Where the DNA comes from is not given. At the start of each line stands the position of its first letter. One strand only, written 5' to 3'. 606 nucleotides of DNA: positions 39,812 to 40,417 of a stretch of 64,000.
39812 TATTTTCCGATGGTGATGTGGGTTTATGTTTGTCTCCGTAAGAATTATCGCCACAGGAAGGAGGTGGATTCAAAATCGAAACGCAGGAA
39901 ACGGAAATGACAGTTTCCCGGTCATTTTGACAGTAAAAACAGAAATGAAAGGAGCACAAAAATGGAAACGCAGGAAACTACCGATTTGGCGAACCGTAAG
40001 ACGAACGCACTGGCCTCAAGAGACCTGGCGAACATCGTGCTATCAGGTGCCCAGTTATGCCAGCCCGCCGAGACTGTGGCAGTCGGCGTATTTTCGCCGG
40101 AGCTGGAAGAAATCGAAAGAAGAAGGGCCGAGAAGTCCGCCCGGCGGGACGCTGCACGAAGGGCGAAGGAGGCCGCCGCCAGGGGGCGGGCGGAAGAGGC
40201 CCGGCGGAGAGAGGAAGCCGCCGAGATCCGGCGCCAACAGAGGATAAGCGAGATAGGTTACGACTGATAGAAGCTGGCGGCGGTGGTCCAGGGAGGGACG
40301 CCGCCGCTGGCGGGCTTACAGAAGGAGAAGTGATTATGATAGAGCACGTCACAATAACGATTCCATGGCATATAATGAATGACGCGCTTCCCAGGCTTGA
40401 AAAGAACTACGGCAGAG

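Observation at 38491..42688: Co-directional operon around a divergent E1/ThiF-like protein with no recognisable E2, JAMM or Gly-Gly partner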

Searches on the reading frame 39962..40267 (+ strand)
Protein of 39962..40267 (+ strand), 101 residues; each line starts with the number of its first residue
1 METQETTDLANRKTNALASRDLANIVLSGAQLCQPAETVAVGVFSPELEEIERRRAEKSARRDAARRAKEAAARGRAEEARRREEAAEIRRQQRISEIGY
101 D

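Call 3: search_protein_families(library=pfam, max_evalue=1, proteins=[window:39962-40267:+])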
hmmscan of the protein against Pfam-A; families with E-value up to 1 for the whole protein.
window:39962-40267:+ (101 aa): 1 family
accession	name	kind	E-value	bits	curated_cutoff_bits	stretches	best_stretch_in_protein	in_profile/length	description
PF15771.10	IHO1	-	0.19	10.9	27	1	4-86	366-453/575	Interactor of HORMAD1 protein 1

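Call 4: search_protein_families(library=padloc, max_evalue=1, proteins=[window:39962-40267:+])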
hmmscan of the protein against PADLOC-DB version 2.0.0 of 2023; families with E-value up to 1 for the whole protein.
window:39962-40267:+ (101 aa): 0 families

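Call 5: search_protein_families(library=ncbifam, max_evalue=1, proteins=[window:39962-40267:+])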
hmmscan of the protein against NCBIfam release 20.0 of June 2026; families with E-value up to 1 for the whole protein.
window:39962-40267:+ (101 aa): 1 family
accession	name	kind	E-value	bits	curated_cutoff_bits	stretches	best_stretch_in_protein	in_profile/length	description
NF033741.1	NlpC_p60_RipA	exception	0.48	9.4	625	1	45-87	140-182/457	NlpC/P60 family peptidoglycan endopeptidase RipA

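Call 61: search_protein_families(library=phrogs, max_evalue=0.01, proteins=[window:39962-40267:+])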
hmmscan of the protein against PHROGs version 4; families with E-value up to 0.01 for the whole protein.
window:39962-40267:+ (101 aa): 0 families

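Call 69: find_homologous_proteins(query=A4, max_evalue=0.001)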
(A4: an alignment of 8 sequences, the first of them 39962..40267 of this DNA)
Query A4 (8 sequences) (101 aa, profile of the alignment): 8 proteins with E <= 0.001 among 8000 candidates.
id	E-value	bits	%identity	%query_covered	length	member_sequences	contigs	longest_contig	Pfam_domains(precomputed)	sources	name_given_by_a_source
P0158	2.9e-28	115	70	63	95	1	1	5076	-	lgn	-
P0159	1.5e-26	110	100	100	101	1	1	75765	-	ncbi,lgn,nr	ncbi:MAG: hypothetical protein JXC85_04490 [Candidatus Aenigmarchaeota archaeon]|nr:hypothetical pro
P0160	4.2e-24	102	42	24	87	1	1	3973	-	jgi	jgi:hypothetical protein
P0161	6.6e-23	98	41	67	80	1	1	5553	-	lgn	-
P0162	5.4e-22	95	-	-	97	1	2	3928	-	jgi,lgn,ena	jgi:hypothetical protein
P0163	2.2e-19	87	-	-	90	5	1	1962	-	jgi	-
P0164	2.6e-16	77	41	67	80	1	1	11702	-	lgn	-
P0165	6.1e-16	76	50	14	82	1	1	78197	-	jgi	jgi:hypothetical protein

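Call 72: find_encoding_contigs(protein=P0164, flank=10000, max_places=2)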
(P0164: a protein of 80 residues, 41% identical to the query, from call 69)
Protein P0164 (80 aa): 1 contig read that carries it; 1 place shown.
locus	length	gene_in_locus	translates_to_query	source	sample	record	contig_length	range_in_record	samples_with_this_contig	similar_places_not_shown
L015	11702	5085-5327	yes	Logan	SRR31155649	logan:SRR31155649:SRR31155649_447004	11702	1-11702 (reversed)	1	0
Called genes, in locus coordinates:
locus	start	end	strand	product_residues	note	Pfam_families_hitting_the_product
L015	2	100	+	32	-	?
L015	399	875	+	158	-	-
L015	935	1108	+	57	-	-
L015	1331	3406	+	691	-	PF01435:Peptidase_M48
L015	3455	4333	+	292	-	-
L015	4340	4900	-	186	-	-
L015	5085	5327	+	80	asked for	-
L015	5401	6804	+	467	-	PF00899:ThiF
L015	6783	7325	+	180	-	-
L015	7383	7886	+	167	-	-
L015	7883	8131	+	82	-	-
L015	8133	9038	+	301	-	-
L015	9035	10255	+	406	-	-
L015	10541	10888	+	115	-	-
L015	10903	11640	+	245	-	-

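Call 76: predict_structure(alignment_id=A6)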
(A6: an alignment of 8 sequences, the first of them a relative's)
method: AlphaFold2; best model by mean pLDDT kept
length: 101 residues; sequences in the alignment: 8
mean_pLDDT: 69.3   pTM: 0.36
mean pLDDT of the five models: 69.3, 67.9, 67.7, 66.8, 66.4
residues with pLDDT >= 90: 33; 70-90: 20; 50-70: 10; < 50: 38
segments of 3 or more residues with pLDDT < 50: 8-40
pLDDT, mean of each block of 10 residues (from residue 1): 49 47 45 43 65 87 93 93 92 79 54
secondary structure, 60 per line:
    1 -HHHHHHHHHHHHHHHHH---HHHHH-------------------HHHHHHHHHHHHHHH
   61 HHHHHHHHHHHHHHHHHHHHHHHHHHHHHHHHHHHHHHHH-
elements in order: H2-18 H22-26 H46-100
